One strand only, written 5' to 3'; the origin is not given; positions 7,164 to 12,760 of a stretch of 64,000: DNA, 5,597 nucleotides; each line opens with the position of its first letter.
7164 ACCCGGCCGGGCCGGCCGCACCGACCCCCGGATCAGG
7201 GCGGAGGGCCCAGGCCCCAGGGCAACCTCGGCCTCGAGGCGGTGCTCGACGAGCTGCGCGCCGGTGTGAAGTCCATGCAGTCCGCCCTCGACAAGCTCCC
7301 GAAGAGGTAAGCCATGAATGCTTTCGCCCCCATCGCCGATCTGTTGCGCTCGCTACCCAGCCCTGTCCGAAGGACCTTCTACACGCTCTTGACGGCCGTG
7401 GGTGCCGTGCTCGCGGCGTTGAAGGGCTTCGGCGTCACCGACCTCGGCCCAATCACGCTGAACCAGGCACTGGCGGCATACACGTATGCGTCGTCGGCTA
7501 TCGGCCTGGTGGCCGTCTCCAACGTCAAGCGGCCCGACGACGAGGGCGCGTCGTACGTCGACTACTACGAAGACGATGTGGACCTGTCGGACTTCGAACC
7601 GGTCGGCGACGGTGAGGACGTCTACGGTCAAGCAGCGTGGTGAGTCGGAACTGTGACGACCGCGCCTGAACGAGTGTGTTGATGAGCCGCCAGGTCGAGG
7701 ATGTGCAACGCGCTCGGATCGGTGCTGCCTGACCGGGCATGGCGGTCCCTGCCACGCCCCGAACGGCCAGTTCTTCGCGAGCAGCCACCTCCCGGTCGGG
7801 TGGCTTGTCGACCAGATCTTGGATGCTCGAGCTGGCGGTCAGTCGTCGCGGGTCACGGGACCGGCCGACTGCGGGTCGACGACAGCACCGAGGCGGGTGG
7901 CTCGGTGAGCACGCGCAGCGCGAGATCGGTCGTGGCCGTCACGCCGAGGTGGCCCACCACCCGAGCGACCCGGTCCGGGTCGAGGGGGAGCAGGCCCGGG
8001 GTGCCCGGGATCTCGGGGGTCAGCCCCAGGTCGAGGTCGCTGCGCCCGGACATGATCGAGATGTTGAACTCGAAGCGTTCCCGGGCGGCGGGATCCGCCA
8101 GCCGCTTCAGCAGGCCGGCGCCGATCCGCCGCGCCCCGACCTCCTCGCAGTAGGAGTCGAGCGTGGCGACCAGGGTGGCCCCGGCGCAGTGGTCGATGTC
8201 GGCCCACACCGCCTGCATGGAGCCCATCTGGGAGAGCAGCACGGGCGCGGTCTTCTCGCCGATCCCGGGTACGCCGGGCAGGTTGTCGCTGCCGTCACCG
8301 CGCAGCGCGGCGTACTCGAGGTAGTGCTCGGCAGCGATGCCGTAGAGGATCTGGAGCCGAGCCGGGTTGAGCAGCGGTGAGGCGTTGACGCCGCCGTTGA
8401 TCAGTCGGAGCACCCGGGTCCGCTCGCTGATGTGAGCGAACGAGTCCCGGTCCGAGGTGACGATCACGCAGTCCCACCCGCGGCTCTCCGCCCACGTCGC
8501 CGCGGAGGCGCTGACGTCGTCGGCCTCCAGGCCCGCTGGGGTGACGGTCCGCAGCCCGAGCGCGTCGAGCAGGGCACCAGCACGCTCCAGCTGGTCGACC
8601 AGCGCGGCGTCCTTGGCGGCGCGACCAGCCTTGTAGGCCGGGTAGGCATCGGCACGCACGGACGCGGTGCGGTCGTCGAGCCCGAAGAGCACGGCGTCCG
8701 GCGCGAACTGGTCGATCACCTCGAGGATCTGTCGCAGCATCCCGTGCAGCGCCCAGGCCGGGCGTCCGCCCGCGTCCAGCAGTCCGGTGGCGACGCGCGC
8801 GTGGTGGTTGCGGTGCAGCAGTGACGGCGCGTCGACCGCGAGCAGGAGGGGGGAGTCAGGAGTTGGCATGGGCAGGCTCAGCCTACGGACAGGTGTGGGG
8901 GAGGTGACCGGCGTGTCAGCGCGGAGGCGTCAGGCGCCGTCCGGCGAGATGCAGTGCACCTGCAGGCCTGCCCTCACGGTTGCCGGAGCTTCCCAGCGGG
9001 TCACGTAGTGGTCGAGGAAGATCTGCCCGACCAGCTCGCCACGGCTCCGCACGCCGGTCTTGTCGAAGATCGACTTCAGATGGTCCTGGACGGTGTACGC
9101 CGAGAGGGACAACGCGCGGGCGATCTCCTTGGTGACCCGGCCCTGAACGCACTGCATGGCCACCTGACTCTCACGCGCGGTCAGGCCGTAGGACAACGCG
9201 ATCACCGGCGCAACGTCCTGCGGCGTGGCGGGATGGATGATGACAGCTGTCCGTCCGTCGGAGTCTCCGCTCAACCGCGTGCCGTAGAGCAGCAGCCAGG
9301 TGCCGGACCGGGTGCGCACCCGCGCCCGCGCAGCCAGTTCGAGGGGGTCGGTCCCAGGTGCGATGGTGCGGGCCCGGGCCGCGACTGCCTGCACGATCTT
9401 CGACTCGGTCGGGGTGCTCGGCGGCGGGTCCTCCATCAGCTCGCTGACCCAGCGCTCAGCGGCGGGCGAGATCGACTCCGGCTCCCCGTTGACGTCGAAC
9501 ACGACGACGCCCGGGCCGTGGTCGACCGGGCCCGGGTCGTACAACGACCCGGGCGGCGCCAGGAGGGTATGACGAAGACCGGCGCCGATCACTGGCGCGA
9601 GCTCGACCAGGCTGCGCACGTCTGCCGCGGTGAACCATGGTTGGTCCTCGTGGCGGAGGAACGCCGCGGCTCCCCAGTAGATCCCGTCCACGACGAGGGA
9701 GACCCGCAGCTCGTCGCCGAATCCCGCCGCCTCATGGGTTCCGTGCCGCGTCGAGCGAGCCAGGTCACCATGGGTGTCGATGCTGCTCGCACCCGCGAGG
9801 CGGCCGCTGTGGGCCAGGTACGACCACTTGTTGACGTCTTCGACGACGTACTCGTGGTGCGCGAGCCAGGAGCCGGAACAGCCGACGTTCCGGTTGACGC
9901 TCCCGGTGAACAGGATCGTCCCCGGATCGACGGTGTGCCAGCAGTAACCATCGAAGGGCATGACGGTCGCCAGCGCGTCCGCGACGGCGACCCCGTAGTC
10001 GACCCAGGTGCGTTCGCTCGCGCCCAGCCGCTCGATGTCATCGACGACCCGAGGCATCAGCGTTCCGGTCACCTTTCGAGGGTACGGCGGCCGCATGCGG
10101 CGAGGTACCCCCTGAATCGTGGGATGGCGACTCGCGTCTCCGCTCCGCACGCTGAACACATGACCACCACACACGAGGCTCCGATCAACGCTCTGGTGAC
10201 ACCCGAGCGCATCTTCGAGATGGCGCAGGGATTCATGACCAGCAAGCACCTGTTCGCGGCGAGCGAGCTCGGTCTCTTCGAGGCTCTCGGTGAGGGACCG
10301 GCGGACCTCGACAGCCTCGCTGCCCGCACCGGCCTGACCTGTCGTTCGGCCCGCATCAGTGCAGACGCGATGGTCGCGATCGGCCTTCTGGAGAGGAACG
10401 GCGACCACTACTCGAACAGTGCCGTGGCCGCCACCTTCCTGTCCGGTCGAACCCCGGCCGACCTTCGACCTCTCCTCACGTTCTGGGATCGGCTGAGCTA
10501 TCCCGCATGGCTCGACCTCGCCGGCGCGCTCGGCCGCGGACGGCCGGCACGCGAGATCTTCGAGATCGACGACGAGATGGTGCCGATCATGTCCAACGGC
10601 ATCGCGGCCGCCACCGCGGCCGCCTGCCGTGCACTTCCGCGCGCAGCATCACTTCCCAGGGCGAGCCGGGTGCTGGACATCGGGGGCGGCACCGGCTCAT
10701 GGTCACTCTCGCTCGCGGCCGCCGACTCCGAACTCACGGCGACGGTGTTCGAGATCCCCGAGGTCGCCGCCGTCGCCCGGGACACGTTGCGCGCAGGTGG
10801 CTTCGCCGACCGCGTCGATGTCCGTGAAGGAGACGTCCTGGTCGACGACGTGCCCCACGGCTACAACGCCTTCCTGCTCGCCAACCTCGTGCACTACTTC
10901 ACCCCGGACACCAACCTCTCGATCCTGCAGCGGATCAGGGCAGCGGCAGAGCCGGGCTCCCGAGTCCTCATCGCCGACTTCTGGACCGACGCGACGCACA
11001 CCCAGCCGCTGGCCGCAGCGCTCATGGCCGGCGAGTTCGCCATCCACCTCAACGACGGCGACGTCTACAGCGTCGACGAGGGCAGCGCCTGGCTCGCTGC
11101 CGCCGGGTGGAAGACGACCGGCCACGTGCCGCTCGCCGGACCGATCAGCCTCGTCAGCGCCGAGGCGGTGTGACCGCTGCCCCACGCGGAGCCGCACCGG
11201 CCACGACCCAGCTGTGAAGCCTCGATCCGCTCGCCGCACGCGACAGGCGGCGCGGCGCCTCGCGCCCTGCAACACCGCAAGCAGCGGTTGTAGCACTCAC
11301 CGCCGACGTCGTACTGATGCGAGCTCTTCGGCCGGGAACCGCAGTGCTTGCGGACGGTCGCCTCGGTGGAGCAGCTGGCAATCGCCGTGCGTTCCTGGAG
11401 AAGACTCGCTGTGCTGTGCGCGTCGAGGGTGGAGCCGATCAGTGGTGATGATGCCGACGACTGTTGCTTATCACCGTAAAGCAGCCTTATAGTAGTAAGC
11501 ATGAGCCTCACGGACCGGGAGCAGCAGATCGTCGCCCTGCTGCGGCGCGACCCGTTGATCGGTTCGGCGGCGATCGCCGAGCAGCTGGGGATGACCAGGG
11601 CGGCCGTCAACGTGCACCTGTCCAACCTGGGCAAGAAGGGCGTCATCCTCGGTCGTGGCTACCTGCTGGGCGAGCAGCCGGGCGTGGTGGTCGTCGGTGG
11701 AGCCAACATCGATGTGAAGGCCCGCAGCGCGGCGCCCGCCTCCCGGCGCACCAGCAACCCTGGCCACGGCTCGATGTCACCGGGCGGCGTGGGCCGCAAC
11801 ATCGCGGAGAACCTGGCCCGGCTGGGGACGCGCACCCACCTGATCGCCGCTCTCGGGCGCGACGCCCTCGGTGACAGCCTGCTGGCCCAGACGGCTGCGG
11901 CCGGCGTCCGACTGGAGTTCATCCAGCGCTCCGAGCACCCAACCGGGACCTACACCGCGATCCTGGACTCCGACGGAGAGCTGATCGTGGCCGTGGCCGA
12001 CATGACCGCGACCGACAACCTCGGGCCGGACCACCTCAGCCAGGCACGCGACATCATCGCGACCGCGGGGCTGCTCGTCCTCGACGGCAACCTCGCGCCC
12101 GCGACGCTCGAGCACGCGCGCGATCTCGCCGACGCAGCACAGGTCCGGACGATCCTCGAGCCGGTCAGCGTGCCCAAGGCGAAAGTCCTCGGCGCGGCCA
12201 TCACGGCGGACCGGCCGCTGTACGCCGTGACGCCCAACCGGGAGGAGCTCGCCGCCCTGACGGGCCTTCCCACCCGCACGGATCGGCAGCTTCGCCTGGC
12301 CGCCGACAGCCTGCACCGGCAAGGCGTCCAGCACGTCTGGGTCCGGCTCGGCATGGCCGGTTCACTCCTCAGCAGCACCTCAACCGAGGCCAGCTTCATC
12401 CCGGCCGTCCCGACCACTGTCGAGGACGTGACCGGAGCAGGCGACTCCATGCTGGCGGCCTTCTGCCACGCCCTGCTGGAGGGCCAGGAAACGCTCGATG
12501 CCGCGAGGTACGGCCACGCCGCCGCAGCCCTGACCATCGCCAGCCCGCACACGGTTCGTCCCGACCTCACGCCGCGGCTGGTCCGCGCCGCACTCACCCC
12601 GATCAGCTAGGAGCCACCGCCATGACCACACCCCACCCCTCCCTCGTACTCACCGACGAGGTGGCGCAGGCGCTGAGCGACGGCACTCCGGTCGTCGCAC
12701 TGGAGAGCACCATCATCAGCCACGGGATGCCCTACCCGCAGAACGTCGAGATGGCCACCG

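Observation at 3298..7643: Three-gene operon (orphan Cys-rich polyampholyte protein, EEP-peptidase-muramidase, holin-like protein) set head-to-head with a contractile-injection-system locus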

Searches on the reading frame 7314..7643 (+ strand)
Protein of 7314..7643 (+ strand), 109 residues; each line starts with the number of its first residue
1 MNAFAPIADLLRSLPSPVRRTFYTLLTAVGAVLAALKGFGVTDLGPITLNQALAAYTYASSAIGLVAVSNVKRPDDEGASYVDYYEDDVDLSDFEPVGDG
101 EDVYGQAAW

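Call 11: search_protein_families(library=pfam, proteins=[window:7314-7643:+], max_evalue=0.01)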
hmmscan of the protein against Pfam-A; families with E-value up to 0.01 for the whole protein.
window:7314-7643:+ (109 aa): 0 families

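Call 12: search_protein_families(library=phrogs, proteins=[window:7314-7643:+], max_evalue=0.01)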
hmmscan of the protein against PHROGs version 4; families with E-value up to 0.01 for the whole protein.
window:7314-7643:+ (109 aa): 2 families
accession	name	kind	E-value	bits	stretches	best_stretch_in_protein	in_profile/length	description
phrog_565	-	lysis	0.0035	18.3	1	16-77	69-123/132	holin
phrog_11056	-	unknown function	0.0053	18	1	5-57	29-80/81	-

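Call 13: search_protein_families(library=ncbifam, proteins=[window:7314-7643:+], max_evalue=0.01)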
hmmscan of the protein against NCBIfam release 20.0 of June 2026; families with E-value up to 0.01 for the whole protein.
window:7314-7643:+ (109 aa): 0 families

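Call 16: find_encoding_contigs(protein=window:7314-7643:+, flank=10000, max_places=6)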
Protein window:7314-7643:+ (109 aa): 3 contigs read that carry it; 3 places shown.
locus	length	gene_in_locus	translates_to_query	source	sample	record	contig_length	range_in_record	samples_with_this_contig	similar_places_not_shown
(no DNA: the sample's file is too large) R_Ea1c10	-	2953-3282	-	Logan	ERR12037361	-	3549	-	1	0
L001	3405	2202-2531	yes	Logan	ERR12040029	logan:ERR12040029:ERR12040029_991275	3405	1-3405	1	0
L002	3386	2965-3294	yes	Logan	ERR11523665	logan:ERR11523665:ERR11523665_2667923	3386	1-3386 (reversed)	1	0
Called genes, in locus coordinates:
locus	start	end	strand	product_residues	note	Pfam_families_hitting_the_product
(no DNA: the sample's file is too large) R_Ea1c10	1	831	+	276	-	?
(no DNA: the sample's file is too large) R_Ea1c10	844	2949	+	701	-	PF01183:Glyco_hydro_25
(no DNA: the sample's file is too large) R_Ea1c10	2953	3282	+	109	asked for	-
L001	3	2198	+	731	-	?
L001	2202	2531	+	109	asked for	-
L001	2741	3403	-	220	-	?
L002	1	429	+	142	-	?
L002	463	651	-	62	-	-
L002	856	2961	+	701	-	PF01183:Glyco_hydro_25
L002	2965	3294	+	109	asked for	-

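Call 43: search_dna_similar(query=window:7314-7643:+, collection=phages, mode=protein, max_evalue=0.01, max_rows=15)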
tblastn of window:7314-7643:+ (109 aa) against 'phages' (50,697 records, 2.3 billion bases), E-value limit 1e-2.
No match.

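Call 82: search_protein_families(library=pfam, proteins=[window:7314-7643:+], max_evalue=1)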
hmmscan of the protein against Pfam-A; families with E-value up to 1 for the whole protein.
window:7314-7643:+ (109 aa): 0 families

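Call 107: search_protein_families(library=padloc, proteins=[window:7314-7643:+], max_evalue=0.01)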
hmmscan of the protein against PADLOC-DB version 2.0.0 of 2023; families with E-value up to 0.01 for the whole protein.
window:7314-7643:+ (109 aa): 0 families

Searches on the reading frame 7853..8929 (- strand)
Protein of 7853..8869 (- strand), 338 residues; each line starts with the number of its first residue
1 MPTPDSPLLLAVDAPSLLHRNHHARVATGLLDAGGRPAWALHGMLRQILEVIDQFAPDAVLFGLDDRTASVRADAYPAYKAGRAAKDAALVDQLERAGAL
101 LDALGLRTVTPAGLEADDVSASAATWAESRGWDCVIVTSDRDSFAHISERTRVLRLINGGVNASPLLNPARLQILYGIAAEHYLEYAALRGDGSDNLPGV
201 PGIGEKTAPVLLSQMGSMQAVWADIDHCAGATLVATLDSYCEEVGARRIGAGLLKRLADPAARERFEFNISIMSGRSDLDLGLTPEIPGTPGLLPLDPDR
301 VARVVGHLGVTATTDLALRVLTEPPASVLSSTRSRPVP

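Call 11: search_protein_families(library=pfam, proteins=[window:7853-8869:-], max_evalue=0.01)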
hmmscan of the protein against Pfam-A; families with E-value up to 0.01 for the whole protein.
window:7853-8869:- (338 aa): 2 families
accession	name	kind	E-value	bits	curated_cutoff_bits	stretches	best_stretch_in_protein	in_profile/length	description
PF02739.22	5_3_exonuc_N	-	6.8e-31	107.6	34.3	1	9-160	2-147/164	5'-3' exonuclease, N-terminal resolvase-like domain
PF01367.25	5_3_exonuc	-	1.2e-15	58.2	40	1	180-243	3-66/97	5'-3' exonuclease, C-terminal SAM fold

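Call 78: search_protein_families(library=phrogs, alignment_id=A6, max_evalue=0.00001)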
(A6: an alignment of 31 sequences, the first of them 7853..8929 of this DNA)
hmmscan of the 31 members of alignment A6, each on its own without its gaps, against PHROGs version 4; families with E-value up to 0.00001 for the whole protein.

A. member 1, window:7853-8929:- (358 aa): 1 family
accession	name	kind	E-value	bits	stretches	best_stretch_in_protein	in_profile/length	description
phrog_107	-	DNA, RNA and nucleotide metabolism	2e-17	64.5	1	22-238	114-326/542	exonuclease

B. families by the number of members that match (of 31 scanned): 25 families
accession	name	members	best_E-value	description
phrog_20880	-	2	3.5e-11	-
phrog_7800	-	1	7.9e-67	dimethyl sulfoxide reductase DmsA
phrog_3142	-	1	3.8e-46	FabG-like 3-oxoacyl-(acyl-carrier-protein) reductase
phrog_3736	-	1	4.1e-44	-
phrog_19397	-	1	3.5e-42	-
phrog_16249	-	1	3.3e-37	ferredoxin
phrog_1740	-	1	2.8e-22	RNA polymerase sigma factor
phrog_62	-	1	3e-22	DNA helicase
phrog_1319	-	1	2.2e-19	dehydrogenase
phrog_1224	-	1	3.5e-18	endolysin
phrog_107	-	1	2e-17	exonuclease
phrog_3545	-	1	4.4e-17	-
phrog_15334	-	1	3.7e-15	-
phrog_8510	-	1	7.8e-14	virion structural protein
phrog_1493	-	1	1.1e-13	endolysin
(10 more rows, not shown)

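Call 103: search_protein_families(library=pfam, alignment_id=A6, max_evalue=1e-8)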
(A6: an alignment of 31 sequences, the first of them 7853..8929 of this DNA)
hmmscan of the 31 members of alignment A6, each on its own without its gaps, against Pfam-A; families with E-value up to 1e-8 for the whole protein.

A. member 1, window:7853-8929:- (358 aa): 2 families
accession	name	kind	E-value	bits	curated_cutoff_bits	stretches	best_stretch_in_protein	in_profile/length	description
PF02739.22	5_3_exonuc_N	-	7.9e-31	107.4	34.3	1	29-180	2-147/164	5'-3' exonuclease, N-terminal resolvase-like domain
PF01367.25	5_3_exonuc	-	1.3e-15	58.1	40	1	200-263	3-66/97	5'-3' exonuclease, C-terminal SAM fold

B. families by the number of members that match (of 31 scanned): 54 families (the first 25 are shown)
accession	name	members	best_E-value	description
PF01022.26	HTH_5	3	2.9e-16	Bacterial regulatory protein, arsR family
PF00581.25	Rhodanese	2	1.2e-16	Rhodanese-like domain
PF12840.13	HTH_20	2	6.4e-12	Helix-turn-helix domain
PF02446.23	Glyco_hydro_77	1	1.8e-146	4-alpha-glucanotransferase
PF01053.26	Cys_Met_Meta_PP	1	1.3e-99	Cys/Met metabolism PLP-dependent enzyme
PF09994.14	T6SS_Tle1-like_cat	1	5.8e-80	T6SS, Phospholipase effector Tle1-like, catalytic domain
PF00294.29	PfkB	1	6e-56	pfkB family carbohydrate kinase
PF13561.12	adh_short_C2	1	5.5e-51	Enoyl-(Acyl carrier protein) reductase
PF00106.31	adh_short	1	3.1e-50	short chain dehydrogenase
PF02668.22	TauD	1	5.1e-42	Taurine catabolism dioxygenase TauD, TfdA family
PF03446.21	NAD_binding_2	1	1.3e-40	NAD binding domain of 6-phosphogluconate dehydrogenase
PF08924.17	Rv2525c_GlyHyd-like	1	6.3e-40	Rv2525c-like, glycoside hydrolase-like domain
PF01565.28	FAD_binding_4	1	3.1e-35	FAD binding domain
PF03704.23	BTAD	1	3e-33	Bacterial transcriptional activator domain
PF02782.22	FGGY_C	1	5.3e-31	FGGY family of carbohydrate kinases, C-terminal domain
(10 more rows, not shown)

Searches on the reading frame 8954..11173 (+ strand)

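Call 11: search_protein_families(library=pfam, proteins=[window:8954-11173:+], max_evalue=0.01)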
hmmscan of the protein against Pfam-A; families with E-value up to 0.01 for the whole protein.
window:8954-11173:+ (739 aa): 8 families
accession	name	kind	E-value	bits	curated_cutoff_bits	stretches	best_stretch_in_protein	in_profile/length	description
PF00891.24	Methyltransf_2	-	4.7e-18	65.7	22.3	1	539-719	32-209/210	O-methyltransferase domain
PF08100.18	Dimerisation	-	3e-13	49.8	25.6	1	416-497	5-92/93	O-methyltransferase dimerisation domain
PF13489.12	Methyltransf_23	-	2.4e-07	31.1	27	1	556-720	8-160/164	Methyltransferase domain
PF13649.12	Methyltransf_25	-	3.2e-06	28.2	27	1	573-668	1-96/97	Methyltransferase domain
PF08242.18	Methyltransf_12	-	6.4e-06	27.3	30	1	574-670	1-97/98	Methyltransferase domain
PF05175.20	MTS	-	0.00042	20.4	23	1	569-641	31-103/170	Methyltransferase small domain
PF17782.7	DprA_WH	-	0.003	18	22.9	1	439-464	15-40/61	DprA winged helix domain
PF13847.12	Methyltransf_31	-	0.006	16.7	27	0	570-684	4-116/145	Methyltransferase domain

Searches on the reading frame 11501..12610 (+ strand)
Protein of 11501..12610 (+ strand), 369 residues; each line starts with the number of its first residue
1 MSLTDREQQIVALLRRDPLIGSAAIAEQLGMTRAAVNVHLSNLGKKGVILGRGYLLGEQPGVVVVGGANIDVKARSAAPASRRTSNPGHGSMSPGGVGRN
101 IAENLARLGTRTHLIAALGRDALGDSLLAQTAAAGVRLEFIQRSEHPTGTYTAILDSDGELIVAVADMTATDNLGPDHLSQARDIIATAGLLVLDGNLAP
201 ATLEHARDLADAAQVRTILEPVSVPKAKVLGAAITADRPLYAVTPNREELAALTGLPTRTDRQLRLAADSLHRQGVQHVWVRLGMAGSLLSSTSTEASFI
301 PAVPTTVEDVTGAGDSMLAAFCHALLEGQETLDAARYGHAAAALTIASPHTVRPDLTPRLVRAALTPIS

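Call 11: search_protein_families(library=pfam, proteins=[window:11501-12610:+], max_evalue=0.01)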
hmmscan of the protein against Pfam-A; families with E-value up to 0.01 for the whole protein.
window:11501-12610:+ (369 aa): 8 families
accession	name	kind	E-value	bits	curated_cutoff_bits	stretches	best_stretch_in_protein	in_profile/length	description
PF00294.29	PfkB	-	5.7e-56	190.5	25.8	1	62-353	4-297/302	pfkB family carbohydrate kinase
PF13412.12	HTH_24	-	6.7e-08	32.4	21.9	1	4-49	2-47/48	Winged helix-turn-helix DNA-binding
PF08543.17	Phos_pyr_kin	-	5.2e-06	26.5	27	1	242-341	122-227/246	Phosphomethylpyrimidine kinase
PF00196.25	GerE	-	0.00031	20.8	23.5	1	1-46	1-44/57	Bacterial regulatory proteins, luxR family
PF08279.18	HTH_11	-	0.00044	20.5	25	1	6-49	1-45/55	HTH domain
PF13404.12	HTH_AsnC-type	-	0.00062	20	27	1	8-36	6-34/42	AsnC-type helix-turn-helix domain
PF13545.12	HTH_Crp_2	-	0.0011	19.3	27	0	24-53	27-56/70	Crp-like helix-turn-helix domain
PF01022.26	HTH_5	-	0.0098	16.2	22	0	22-49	18-45/47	Bacterial regulatory protein, arsR family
